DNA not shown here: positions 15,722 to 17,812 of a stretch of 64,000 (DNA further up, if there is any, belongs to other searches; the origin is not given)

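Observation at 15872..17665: Tail-anchored proline-rich protein with 7-9 reiterated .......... motifs inside the T6SS locus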

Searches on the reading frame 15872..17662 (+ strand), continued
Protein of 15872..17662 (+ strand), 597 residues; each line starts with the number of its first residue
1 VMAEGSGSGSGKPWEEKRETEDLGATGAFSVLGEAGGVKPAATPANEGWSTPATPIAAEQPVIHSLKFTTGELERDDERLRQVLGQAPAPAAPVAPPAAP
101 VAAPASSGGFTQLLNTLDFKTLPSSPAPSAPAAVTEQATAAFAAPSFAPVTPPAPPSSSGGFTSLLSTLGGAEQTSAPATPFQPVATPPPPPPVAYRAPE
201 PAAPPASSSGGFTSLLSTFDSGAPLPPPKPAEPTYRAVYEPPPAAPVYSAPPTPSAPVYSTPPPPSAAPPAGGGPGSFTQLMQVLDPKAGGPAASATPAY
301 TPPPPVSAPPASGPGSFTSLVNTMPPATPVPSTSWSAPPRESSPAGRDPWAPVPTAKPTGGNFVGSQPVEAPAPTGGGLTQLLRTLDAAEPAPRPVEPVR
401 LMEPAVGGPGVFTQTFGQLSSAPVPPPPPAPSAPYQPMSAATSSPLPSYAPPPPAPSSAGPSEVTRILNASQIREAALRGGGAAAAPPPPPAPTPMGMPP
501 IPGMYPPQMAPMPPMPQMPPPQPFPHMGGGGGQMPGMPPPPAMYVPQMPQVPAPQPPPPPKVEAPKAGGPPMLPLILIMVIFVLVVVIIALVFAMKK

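Call 40: find_encoding_contigs(protein=P0077, flank=10000, max_places=1)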
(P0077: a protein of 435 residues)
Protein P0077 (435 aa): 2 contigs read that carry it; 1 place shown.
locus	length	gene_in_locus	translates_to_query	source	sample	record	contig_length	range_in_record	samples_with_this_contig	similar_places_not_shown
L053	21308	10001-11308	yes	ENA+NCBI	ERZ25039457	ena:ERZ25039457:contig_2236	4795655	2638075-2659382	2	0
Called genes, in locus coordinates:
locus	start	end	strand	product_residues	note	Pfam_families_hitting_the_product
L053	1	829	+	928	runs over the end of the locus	-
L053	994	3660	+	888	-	PF00069:Pkinase, PF07714:PK_Tyr_Ser-Thr, PF03109:ABC1 (weak), PF12895:ANAPC3 (faint), PF13414:TPR_11 (faint), PF13428:TPR_14 (faint), PF13432:TPR_16 (faint)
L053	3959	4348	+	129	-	PF14107:DUF4280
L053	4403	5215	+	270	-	PF00481:PP2C, PF13672:PP2C_2, PF07228:SpoIIE (faint)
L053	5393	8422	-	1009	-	PF14331:IcmF-related_N, PF06761:IcmF-related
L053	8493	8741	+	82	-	-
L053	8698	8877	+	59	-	-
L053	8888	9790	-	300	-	PF09850:DotU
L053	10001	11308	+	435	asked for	-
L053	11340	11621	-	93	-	-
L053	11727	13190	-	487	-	PF23186:DUF7059 (weak), PF05175:MTS, PF06325:PrmA, PF08241:Methyltransf_11 (weak), PF13649:Methyltransf_25, PF13847:Methyltransf_31, PF25004:DUF7782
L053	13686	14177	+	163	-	PF05591:T6SS_VipA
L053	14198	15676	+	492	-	PF05943:VipB, PF18945:VipB_2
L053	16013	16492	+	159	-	PF05638:T6SS_HCP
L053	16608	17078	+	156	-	PF07024:ImpE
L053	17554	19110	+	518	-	PF06812:ImpA_N, PF16989:T6SS_VasJ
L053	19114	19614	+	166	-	PF04965:GPW_gp25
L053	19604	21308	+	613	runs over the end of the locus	PF05947:T6SS_TssF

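Call 41: find_encoding_contigs(protein=P0065, flank=10000, max_places=1)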
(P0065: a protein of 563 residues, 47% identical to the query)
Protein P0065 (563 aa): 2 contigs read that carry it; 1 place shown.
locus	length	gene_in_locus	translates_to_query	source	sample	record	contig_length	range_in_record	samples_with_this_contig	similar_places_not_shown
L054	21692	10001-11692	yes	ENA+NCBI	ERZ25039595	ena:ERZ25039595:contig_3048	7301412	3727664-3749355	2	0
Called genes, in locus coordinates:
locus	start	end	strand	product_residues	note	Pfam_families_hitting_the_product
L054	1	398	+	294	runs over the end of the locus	PF00515:TPR_1 (faint), PF07719:TPR_2 (faint), PF12895:ANAPC3 (faint), PF13174:TPR_6 (faint), PF21033:RMD1-3 (weak), PF23914:TPR_CcmH_CycH (weak), PF14559:TPR_19 (weak), PF13432:TPR_16, +8 more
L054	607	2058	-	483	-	PF00069:Pkinase, PF07714:PK_Tyr_Ser-Thr, PF03781:FGE-sulfatase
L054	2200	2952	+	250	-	-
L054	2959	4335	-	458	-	PF05591:T6SS_VipA, PF05943:VipB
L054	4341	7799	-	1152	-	PF14331:IcmF-related_N, PF06761:IcmF-related, PF21070:IcmF_helical, PF06744:IcmF_C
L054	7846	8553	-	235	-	PF09850:DotU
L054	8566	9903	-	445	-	PF05936:T6SS_VasE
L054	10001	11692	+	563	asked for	-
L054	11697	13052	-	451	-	PF05936:T6SS_VasE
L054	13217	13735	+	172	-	PF05591:T6SS_VipA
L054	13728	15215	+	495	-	PF05943:VipB, PF18945:VipB_2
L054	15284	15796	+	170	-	PF05638:T6SS_HCP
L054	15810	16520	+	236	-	PF07024:ImpE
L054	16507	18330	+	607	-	PF06812:ImpA_N, PF16989:T6SS_VasJ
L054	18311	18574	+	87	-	-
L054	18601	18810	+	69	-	-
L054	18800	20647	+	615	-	PF05947:T6SS_TssF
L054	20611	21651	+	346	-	PF06996:T6SS_TssG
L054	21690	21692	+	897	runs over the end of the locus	PF02861:Clp_N, PF00004:AAA, PF13191:AAA_16 (weak), PF23569:NBD_SMAX1, PF17871:AAA_lid_9, PF07724:AAA_2, PF07728:AAA_5, PF10431:ClpB_D2-small, +3 more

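Call 42: find_encoding_contigs(protein=P0075, flank=10000, max_places=1)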
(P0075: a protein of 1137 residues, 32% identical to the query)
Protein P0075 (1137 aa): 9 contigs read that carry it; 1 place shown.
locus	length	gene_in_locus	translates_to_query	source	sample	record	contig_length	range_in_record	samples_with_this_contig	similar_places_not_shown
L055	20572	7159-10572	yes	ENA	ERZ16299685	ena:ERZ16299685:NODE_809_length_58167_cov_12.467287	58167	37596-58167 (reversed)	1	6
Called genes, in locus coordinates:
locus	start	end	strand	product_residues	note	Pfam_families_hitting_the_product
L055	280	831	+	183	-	-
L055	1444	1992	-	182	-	PF01288:HPPK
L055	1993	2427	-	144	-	PF02152:FolB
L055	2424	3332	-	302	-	PF00809:Pterin_bind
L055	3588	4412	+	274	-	-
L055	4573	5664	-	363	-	-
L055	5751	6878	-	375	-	PF00657:Lipase_GDSL, PF13472:Lipase_GDSL_2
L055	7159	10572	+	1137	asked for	-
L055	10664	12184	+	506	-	-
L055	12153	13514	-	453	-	PF05936:T6SS_VasE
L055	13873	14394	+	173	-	PF05591:T6SS_VipA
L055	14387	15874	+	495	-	PF05943:VipB, PF18945:VipB_2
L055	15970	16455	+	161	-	PF05638:T6SS_HCP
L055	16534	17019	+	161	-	PF05638:T6SS_HCP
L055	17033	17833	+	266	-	PF14559:TPR_19, PF07024:ImpE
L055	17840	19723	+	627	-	-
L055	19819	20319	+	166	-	PF04965:GPW_gp25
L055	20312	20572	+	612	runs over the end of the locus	PF05947:T6SS_TssF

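Call 45: search_protein_families(library=pfam, proteins=[P0065, P0060, P0075, P0061, P0080, P0086, P0081, P0084, P0079, P0077], max_evalue=1)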
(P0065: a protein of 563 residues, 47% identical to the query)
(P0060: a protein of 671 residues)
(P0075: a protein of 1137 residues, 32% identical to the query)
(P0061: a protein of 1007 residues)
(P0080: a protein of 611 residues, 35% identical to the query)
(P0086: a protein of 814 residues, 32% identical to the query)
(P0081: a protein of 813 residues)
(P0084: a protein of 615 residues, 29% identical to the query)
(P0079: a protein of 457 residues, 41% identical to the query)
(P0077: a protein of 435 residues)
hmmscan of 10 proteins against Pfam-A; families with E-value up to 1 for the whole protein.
P0065 (563 aa): 0 families

P0060 (671 aa): 0 families

P0075 (1137 aa): 1 family
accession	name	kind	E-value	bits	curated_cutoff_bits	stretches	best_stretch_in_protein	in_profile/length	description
PF19522.4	DUF6052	-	0.015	16.1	25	0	213-236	32-55/61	Family of unknown function (DUF6052)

P0061 (1007 aa): 1 family
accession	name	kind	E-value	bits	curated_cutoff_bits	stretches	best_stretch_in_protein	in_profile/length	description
PF19522.4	DUF6052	-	0.1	13.4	25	0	234-253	36-55/61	Family of unknown function (DUF6052)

P0080 (611 aa): 0 families

P0086 (814 aa): 0 families

P0081 (813 aa): 0 families

P0084 (615 aa): 0 families

P0079 (457 aa): 0 families

P0077 (435 aa): 0 families

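Call 70: search_protein_representatives(alignment_id=A1)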
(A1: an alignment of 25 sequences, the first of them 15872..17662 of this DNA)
Query: 25 sequences, 607 profile positions. Proteins with E-value up to 0.001 (for the whole library): 689; up to 1e-10: 340; up to 1e-30: 128. The best 150 are listed.
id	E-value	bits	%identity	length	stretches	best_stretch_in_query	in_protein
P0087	1.2e-175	602.7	-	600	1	1-607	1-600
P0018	4.0e-175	600.9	-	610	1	1-607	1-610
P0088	1.0e-171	589.6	-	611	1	1-607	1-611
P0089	4.4e-170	584.2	-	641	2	253-607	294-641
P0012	8.7e-163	560.1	-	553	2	206-607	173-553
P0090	7.3e-156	537.3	-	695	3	253-607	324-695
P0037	1.9e-154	532.6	-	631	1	1-607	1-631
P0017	7.3e-154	530.7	-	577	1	1-607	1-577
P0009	3.5e-152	525.1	-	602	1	1-607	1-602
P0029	1.6e-151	523.0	-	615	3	250-605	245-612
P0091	3.6e-148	511.9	-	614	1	1-607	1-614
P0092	5.8e-146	504.6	-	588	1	1-607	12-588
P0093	3.8e-145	501.9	-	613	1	1-607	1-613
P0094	5.1e-142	491.5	-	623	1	1-607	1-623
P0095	7.3e-142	491.0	-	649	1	1-607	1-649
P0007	2.0e-106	374.0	-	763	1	1-607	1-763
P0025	7.2e-105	368.9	-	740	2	191-607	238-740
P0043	1.0e-56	209.8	-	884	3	110-606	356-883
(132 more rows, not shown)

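Call 73: list_cluster_members(proteins=[P0043, P0046, P0051, P0055, P0057, P0064, P0065, P0072, P0077, P0086])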
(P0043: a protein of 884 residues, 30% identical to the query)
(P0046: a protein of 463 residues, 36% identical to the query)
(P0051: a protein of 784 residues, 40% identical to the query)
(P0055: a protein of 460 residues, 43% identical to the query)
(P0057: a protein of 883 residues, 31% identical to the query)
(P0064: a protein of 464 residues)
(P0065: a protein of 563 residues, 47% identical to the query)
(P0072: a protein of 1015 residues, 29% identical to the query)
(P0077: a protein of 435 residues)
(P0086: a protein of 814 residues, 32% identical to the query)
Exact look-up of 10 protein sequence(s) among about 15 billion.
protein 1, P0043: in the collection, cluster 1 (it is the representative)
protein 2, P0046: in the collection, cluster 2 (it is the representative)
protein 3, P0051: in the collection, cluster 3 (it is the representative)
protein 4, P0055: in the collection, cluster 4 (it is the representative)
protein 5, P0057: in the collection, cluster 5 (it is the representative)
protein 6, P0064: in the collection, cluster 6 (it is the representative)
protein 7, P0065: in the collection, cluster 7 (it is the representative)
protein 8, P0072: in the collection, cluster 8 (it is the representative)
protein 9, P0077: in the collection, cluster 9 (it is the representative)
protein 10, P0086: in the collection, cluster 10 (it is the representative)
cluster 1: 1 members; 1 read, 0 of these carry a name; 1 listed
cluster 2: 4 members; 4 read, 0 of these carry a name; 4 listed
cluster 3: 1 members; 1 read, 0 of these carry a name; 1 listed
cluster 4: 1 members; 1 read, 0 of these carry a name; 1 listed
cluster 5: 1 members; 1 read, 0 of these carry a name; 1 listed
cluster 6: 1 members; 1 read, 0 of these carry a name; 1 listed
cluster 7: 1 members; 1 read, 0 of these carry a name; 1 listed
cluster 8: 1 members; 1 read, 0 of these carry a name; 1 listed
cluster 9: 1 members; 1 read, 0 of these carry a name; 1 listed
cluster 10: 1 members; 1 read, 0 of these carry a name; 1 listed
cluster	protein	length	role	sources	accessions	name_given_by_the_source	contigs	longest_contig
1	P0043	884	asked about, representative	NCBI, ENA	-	-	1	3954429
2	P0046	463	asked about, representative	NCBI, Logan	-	-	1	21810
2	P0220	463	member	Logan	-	-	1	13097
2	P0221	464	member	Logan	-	-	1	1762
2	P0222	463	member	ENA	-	-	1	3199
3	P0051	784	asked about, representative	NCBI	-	-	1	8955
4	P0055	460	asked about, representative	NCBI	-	-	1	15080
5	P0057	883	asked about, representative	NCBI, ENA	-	-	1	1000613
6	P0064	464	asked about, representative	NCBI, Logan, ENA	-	-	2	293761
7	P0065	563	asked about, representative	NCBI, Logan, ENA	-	-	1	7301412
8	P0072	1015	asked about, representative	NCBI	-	-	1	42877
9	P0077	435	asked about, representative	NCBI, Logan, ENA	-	-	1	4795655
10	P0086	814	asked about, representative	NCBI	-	-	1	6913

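Call 75: find_homologous_proteins(query=A3, max_evalue=0.001)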
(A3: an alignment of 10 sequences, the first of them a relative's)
Query A3 (10 sequences) (563 aa, profile of the alignment): 666 proteins with E <= 0.001 among 8000 candidates; the best 120 are listed.
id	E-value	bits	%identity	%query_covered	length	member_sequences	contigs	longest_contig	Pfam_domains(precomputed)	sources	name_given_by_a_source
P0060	3.9e-191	655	49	97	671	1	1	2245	-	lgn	-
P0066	1.6e-174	600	49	91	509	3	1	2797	-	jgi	jgi:hypothetical protein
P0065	5.9e-173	595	100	100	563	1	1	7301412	-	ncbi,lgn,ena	-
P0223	2.3e-162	560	51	97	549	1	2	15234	-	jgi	-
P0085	7.0e-152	526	45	91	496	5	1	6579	-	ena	-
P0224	2.2e-144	501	50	97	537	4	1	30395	-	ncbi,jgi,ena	ncbi:MAG: hypothetical protein ABSC93_07455 [Bryobacteraceae bacterium]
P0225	1.7e-138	481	47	91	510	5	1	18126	-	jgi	-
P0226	2.3e-138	481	57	91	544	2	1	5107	-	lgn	-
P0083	1.5e-136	475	53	43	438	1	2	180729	-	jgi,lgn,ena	-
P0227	3.5e-136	474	50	48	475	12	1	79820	-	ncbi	ncbi:MAG: hypothetical protein ABSH24_03395 [Bryobacteraceae bacterium]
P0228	1.6e-134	468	48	97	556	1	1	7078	-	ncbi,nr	ncbi:MAG TPA: hypothetical protein VMT86_18810 [Bryobacteraceae bacterium]|nr:hypothetical protein [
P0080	1.4e-133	465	33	36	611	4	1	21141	-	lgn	-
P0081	3.2e-131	457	27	49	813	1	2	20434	-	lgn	-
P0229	2.5e-130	454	43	82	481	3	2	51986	-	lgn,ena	-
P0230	1.5e-128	449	49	73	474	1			-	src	-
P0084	1.4e-119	419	26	65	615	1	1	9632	-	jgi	-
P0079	3.7e-104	368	30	69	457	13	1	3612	-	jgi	-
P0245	2.6e-99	352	35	91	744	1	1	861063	-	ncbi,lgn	ncbi:MAG: hypothetical protein U0Q18_05625 [Bryobacteraceae bacterium]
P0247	8.6e-99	350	31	71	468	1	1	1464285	-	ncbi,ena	-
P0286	1.1e-75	274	43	20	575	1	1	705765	-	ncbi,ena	-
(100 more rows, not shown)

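Call 76: find_encoding_contigs(protein=P0247, flank=10000, max_places=1)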
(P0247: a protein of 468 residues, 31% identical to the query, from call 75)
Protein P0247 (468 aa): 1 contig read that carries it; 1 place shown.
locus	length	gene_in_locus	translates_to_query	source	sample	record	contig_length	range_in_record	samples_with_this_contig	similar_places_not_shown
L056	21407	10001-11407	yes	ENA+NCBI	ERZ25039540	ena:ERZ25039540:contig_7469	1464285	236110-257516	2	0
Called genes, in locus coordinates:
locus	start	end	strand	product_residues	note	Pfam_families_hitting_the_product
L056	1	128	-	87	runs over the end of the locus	-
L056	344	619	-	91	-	PF00004:AAA (weak), PF07728:AAA_5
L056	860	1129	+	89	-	-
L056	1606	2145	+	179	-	PF02620:YceD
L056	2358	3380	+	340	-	PF02504:FA_synthesis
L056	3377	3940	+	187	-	PF11412:DsbD_N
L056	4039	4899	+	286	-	PF02683:DsbD_TM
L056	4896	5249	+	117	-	PF03190:Thioredox_DsbH (weak), PF13899:Thioredoxin_7, PF13098:Thioredoxin_2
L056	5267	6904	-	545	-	PF00027:cNMP_binding, PF01946:Thi4 (weak), PF00890:FAD_binding_2 (weak), PF01266:DAO (weak), PF07992:Pyr_redox_2, PF12831:FAD_oxidored (weak), PF13450:NAD_binding_8 (weak), PF13738:Pyr_redox_3, +2 more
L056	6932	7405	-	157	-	PF03625:DUF302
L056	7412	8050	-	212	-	PF05368:NmrA (weak), PF13460:NAD_binding_10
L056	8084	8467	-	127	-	PF00293:NUDIX, PF14815:NUDIX_4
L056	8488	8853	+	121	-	PF01592:NifU_N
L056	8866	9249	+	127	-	PF00465:Fe-ADH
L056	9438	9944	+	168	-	PF25137:ADH_Fe_C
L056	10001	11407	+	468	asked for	-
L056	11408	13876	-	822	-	-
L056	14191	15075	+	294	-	PF04909:Amidohydro_2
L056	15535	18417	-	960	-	PF13620:CarboxypepD_reg, PF13715:CarbopepD_reg_2, PF25183:OMP_b-brl_4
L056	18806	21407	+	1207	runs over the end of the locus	PF13620:CarboxypepD_reg, PF13715:CarbopepD_reg_2, PF17210:SdrD_B, PF17802:SpaA (faint), PF22904:NOMO1-like_2nd (faint), PF25183:OMP_b-brl_4, PF00593:TonB_dep_Rec_b-barrel (weak)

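Call 77: find_encoding_contigs(protein=P0245, flank=10000, max_places=1)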
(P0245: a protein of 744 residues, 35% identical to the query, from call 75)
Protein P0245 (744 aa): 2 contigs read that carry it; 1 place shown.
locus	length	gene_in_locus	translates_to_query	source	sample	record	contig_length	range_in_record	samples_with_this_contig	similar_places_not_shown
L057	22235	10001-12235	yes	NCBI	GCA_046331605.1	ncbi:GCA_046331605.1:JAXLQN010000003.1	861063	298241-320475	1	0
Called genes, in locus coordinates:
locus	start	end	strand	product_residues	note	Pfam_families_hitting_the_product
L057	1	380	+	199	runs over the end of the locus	PF13503:DUF4123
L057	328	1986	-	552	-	PF00069:Pkinase, PF07714:PK_Tyr_Ser-Thr, PF03109:ABC1 (faint), PF03781:FGE-sulfatase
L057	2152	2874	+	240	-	-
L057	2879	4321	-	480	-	PF05591:T6SS_VipA, PF05943:VipB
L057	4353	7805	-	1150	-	PF14331:IcmF-related_N, PF06761:IcmF-related, PF21070:IcmF_helical (weak), PF06744:IcmF_C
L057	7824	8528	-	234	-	PF09850:DotU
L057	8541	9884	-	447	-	PF05936:T6SS_VasE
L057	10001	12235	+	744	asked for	-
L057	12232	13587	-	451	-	PF05936:T6SS_VasE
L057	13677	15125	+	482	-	PF05175:MTS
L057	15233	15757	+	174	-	PF05591:T6SS_VipA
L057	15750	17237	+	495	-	PF05943:VipB, PF18945:VipB_2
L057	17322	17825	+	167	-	PF05638:T6SS_HCP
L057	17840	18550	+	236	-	PF14559:TPR_19 (weak), PF07024:ImpE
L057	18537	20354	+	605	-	PF06812:ImpA_N, PF16989:T6SS_VasJ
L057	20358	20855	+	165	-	PF04965:GPW_gp25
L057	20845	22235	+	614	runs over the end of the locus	PF05947:T6SS_TssF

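Call 78: find_encoding_contigs(protein=P0286, flank=10000, max_places=1)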
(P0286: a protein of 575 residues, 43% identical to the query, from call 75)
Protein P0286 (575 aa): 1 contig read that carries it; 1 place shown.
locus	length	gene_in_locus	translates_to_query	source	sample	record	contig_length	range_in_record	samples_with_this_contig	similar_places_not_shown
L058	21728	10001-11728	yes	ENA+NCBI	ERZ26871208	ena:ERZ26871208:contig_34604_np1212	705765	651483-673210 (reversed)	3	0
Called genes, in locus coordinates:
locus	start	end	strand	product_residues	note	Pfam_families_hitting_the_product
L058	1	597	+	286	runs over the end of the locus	PF00515:TPR_1 (faint), PF07719:TPR_2 (faint), PF13431:TPR_17 (faint), PF13432:TPR_16 (faint), PF13428:TPR_14 (faint), PF14559:TPR_19 (faint), PF13414:TPR_11 (weak)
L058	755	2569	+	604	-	PF13646:HEAT_2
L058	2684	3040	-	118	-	-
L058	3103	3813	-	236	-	PF12543:DUF3738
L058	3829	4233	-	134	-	PF00293:NUDIX, PF14815:NUDIX_4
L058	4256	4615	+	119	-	PF01592:NifU_N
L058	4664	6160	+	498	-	PF01979:Amidohydro_1, PF07969:Amidohydro_3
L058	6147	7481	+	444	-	PF13570:Beta-prop_ACSF4 (faint), PF01011:PQQ (faint), PF13360:PQQ_2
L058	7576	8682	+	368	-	PF00465:Fe-ADH, PF13685:Fe-ADH_2, PF25137:ADH_Fe_C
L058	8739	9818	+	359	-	-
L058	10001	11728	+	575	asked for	-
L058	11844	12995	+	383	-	PF13439:Glyco_transf_4, PF13579:Glyco_trans_4_4, PF00534:Glycos_transf_1, PF20706:GT4-conflict, PF13692:Glyco_trans_1_4, PF13524:Glyco_trans_1_2 (weak)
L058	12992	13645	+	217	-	PF11306:DUF3108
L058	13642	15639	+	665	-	PF08242:Methyltransf_12 (faint), PF00534:Glycos_transf_1, PF13692:Glyco_trans_1_4, PF13489:Methyltransf_23, PF08241:Methyltransf_11, PF13649:Methyltransf_25 (weak)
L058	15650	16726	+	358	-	PF01061:ABC2_membrane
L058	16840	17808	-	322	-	PF00092:VWA (weak)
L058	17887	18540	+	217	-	PF00730:HhH-GPD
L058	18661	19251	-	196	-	PF09335:VTT_dom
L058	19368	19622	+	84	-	-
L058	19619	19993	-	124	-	PF07883:Cupin_2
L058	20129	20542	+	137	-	PF00903:Glyoxalase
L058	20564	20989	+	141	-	PF13564:DoxX_2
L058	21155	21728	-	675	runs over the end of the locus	PF02554:CstA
